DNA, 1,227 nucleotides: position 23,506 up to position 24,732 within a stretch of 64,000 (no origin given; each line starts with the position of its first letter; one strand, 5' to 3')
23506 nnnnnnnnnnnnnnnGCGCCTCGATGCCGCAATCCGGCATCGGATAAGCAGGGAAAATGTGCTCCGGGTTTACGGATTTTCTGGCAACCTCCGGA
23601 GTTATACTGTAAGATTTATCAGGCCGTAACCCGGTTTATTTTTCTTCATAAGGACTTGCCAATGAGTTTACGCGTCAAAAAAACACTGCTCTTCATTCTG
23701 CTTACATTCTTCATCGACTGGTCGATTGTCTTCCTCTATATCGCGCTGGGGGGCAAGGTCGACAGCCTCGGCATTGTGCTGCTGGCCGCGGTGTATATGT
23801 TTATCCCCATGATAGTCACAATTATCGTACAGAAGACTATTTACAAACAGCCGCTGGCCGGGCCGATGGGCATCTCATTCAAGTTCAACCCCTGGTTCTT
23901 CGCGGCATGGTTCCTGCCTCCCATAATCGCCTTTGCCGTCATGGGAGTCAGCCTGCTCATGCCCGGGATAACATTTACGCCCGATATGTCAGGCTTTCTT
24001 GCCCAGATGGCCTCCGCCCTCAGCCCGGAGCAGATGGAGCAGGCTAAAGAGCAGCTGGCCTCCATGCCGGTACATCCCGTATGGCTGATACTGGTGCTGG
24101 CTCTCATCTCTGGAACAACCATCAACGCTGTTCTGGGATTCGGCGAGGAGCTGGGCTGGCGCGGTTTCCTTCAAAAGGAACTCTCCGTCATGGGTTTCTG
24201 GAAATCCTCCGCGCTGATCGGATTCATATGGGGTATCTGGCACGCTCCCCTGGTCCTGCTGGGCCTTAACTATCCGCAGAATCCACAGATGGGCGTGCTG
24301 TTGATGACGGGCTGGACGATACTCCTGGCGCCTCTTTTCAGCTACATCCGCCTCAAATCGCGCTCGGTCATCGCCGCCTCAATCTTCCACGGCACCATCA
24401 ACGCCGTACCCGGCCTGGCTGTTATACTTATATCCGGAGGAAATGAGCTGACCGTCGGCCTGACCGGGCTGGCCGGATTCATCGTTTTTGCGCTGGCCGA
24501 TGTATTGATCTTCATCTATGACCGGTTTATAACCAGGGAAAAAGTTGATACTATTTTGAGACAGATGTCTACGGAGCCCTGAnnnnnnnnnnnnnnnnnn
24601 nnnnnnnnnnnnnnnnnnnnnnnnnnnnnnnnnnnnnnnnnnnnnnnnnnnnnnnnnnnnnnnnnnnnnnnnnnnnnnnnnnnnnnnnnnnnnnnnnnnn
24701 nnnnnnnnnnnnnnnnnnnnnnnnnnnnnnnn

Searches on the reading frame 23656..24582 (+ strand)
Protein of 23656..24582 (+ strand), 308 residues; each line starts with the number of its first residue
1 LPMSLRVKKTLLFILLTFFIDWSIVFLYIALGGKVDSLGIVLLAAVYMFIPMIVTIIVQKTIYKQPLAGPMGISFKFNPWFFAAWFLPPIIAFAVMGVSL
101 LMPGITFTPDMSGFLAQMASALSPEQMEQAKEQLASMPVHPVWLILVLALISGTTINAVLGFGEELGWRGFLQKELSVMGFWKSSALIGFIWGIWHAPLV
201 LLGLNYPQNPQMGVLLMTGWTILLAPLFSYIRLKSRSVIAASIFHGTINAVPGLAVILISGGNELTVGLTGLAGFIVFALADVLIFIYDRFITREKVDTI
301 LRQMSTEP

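Call 74: search_protein_families(library=pfam, proteins=[window:23656-24582:+], max_evalue=0.01)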
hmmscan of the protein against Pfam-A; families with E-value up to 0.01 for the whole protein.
window:23656-24582:+ (308 aa): 1 family
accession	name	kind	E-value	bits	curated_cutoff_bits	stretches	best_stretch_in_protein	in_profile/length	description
PF02517.21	Rce1-like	-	1.6e-13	51.2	22.4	1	153-251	8-93/93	Type II CAAX prenyl endopeptidase Rce1-like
